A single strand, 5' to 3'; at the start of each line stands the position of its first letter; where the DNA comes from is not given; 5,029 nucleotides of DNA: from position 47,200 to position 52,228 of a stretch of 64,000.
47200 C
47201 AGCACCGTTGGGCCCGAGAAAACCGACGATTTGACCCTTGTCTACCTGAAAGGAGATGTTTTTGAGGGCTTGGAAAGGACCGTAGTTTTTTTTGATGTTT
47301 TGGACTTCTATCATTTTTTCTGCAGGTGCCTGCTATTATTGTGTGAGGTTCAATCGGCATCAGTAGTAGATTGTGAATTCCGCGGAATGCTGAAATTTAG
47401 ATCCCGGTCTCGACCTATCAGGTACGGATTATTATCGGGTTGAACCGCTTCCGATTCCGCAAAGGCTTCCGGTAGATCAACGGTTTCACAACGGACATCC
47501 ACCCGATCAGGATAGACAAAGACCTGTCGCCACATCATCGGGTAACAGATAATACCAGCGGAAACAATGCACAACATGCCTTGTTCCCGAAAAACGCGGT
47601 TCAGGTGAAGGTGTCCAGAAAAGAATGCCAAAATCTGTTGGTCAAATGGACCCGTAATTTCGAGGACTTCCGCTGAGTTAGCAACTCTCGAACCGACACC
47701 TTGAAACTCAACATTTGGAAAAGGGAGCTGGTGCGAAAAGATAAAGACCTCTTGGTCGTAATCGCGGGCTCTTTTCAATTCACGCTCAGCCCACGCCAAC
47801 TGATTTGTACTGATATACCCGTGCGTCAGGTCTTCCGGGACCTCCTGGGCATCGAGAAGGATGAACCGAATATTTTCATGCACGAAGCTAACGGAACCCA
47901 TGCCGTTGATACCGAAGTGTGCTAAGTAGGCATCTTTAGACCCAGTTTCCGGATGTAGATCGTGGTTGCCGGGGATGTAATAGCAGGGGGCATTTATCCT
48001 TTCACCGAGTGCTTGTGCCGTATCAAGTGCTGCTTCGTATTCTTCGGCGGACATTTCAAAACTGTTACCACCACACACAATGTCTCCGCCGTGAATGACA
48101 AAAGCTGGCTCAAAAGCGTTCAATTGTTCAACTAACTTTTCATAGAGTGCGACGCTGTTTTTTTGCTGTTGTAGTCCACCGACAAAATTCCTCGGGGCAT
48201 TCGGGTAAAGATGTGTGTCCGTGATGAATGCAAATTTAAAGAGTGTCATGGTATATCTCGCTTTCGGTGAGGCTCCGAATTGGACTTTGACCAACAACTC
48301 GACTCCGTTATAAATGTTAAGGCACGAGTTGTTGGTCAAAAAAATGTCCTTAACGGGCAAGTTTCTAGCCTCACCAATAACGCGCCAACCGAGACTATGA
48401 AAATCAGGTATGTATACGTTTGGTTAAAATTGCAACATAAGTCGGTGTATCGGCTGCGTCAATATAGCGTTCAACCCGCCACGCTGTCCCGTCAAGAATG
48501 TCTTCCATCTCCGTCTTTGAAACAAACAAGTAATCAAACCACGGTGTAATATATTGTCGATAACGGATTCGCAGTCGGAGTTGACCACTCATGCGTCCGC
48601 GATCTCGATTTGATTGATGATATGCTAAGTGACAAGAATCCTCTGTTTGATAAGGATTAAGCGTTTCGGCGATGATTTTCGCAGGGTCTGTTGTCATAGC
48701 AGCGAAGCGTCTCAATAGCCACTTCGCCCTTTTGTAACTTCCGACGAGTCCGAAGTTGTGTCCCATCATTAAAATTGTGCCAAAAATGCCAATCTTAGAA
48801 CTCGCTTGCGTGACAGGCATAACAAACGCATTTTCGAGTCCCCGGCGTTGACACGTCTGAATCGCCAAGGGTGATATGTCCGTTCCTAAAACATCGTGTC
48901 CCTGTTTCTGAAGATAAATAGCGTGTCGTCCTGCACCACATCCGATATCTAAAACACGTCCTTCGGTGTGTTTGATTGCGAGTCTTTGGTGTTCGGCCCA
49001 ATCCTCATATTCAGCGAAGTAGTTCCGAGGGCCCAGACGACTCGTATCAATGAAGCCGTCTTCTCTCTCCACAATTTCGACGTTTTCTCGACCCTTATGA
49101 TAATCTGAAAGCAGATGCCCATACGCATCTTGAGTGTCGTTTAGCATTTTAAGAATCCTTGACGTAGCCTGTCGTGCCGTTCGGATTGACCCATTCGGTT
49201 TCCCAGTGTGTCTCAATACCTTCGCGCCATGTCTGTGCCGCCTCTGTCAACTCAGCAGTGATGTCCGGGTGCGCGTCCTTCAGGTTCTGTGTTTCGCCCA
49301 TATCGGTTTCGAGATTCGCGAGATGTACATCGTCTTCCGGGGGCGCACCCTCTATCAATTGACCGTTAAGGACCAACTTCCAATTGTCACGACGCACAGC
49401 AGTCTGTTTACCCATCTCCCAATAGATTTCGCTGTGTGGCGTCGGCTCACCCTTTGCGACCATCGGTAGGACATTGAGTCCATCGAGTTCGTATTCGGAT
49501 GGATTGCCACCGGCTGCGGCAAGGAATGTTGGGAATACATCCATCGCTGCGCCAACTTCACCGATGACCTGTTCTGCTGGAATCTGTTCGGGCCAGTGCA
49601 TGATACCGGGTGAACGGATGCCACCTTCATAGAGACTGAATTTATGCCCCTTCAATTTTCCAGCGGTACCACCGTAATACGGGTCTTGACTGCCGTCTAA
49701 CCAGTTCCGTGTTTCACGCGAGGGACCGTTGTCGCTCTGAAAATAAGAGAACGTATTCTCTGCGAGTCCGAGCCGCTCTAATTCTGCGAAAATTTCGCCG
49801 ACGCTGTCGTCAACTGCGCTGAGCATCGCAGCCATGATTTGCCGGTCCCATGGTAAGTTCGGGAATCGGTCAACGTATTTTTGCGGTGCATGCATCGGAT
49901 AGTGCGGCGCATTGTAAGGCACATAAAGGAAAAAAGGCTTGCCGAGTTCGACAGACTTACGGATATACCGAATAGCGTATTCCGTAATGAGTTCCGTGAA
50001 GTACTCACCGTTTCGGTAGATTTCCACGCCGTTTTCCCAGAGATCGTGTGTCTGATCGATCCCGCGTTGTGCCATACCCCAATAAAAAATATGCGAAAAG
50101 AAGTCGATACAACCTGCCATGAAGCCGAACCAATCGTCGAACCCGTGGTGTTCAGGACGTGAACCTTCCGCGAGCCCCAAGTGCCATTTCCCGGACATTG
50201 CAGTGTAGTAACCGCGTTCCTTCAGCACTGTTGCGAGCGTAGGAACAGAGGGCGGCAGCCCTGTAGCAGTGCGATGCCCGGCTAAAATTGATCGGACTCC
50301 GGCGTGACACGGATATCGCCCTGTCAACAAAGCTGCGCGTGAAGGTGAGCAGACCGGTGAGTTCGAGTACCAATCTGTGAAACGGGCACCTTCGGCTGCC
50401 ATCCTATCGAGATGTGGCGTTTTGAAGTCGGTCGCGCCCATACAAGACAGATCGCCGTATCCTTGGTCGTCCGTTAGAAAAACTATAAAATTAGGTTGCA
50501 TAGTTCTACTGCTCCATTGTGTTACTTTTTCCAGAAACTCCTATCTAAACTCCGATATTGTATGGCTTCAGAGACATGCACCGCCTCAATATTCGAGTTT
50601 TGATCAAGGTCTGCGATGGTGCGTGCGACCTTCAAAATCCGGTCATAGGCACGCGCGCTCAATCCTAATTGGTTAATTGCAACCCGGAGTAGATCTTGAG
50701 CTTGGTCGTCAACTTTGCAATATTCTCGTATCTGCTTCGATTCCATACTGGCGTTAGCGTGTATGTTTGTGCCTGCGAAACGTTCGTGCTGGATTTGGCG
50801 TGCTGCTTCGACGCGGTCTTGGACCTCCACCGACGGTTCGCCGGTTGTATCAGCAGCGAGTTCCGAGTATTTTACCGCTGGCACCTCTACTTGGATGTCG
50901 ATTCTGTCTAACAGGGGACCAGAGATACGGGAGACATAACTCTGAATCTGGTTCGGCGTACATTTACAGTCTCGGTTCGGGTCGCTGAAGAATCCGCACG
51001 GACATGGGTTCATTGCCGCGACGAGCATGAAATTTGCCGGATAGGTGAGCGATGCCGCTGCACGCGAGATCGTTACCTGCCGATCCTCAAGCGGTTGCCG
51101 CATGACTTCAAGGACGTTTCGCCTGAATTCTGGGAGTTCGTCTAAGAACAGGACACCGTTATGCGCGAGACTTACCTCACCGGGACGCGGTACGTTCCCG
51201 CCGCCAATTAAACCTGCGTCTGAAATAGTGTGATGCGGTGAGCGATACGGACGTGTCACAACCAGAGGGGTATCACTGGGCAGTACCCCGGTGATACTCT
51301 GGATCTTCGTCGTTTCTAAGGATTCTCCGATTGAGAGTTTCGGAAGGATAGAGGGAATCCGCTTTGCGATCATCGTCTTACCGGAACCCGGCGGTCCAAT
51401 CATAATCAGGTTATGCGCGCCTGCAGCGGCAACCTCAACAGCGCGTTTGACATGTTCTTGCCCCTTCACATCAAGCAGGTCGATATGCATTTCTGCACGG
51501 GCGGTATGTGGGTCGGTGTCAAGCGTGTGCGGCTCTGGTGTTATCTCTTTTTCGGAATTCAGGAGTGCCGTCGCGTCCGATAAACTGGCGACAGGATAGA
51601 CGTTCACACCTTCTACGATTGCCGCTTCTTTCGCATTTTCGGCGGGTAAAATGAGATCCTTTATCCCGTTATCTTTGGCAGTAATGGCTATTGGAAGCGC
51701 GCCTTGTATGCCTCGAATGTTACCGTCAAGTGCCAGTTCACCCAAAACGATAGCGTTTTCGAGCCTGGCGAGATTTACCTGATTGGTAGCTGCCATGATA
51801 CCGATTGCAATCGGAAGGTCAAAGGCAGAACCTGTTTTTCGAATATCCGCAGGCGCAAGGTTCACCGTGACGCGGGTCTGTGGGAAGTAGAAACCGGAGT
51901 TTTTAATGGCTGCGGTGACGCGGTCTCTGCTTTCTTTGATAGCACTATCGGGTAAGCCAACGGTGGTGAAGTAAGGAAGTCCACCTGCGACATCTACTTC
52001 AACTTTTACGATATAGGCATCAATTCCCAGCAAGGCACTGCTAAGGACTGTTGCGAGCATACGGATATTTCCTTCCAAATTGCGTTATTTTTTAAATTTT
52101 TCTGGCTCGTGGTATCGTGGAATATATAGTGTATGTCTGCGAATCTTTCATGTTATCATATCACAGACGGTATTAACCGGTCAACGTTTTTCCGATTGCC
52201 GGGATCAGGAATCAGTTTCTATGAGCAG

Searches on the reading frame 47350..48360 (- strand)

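Call 55: search_protein_families(library=ncbifam, proteins=[window:47350-48360:-], max_evalue=1e-10)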
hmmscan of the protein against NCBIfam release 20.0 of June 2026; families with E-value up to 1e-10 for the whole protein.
window:47350-48360:- (336 aa): 1 family
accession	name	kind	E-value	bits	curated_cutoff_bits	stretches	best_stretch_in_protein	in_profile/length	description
NF008359.0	PRK11148.1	equivalog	5.6e-15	55.6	225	1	41-263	15-218/275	3',5'-cyclic-AMP phosphodiesterase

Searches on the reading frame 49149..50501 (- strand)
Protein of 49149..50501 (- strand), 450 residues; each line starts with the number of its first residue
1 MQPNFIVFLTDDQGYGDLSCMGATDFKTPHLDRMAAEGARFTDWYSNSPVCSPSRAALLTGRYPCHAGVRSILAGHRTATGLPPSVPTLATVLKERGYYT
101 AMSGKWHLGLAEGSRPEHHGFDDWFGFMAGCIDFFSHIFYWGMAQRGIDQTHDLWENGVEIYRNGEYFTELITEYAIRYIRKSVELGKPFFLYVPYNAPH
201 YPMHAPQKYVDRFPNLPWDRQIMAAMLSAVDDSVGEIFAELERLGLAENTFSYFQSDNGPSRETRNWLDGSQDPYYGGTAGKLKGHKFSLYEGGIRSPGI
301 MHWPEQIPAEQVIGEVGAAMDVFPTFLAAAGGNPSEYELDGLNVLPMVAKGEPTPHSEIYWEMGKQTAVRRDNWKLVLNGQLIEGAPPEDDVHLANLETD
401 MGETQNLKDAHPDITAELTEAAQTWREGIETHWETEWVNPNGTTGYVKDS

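Call 17: search_protein_families(library=ncbifam, proteins=[window:49149-50501:-], max_evalue=0.00001)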
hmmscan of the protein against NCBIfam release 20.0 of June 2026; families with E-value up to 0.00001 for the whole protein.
window:49149-50501:- (450 aa): 4 families
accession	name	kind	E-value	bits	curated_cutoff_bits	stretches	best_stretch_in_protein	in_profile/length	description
NF010322.0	PRK13759.1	equivalog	2.7e-37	128.4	481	2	1-218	5-230/486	arylsulfatase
TIGR03417.1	chol_sulfatase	equivalog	2.9e-34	118.8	433.45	2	2-216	2-211/500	choline-sulfatase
NF045661.1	HdlasePehA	equivalog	6.8e-20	71.1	900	1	9-69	8-70/506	phosphoric/sulfuric ester hydrolase PehA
NF052527.1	Mn_arylsulf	exception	3.5e-16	59.2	850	1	2-108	1-103/479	manganese-dependent arylsulfatase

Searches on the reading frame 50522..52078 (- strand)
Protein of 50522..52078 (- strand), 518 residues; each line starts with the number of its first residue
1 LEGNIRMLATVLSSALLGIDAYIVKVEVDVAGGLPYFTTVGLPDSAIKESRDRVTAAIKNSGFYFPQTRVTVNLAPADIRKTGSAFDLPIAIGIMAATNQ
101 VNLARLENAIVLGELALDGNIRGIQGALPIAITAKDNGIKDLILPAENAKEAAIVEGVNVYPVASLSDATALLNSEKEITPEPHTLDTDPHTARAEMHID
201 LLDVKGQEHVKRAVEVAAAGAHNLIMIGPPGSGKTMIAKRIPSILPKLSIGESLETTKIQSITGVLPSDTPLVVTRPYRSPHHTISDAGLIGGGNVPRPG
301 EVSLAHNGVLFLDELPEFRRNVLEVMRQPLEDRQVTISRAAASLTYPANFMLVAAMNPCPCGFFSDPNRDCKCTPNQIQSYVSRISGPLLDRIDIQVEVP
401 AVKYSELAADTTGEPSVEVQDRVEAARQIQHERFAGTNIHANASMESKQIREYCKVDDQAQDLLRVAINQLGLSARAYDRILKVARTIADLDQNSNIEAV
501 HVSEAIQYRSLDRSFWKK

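Call 55: search_protein_families(library=ncbifam, proteins=[window:50522-52078:-], max_evalue=1e-10)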
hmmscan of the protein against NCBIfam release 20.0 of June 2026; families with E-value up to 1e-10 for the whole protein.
window:50522-52078:- (518 aa): 5 families
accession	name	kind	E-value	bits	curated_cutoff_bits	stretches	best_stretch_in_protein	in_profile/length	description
TIGR00368.1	TIGR00368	hypoth_equivalog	7.4e-202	671.3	362.4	1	11-509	1-499/499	YifB family Mg chelatase-like AAA ATPase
NF007365.0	PRK09862.1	equivalog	2.6e-144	481.5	530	1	8-514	3-497/506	YifB family Mg chelatase-like AAA ATPase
TIGR02902.1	spore_lonB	equivalog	1.4e-15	57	723.3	0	203-340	66-209/531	ATP-dependent protease LonB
TIGR00764.1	lon_rel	equivalog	2.7e-12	46.1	516.6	0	203-254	19-70/608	ATP-dependent protease LonB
TIGR02903.1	spore_lon_C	equivalog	2.1e-11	43.1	678.8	0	203-339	155-298/615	Lon family ATP-dependent protease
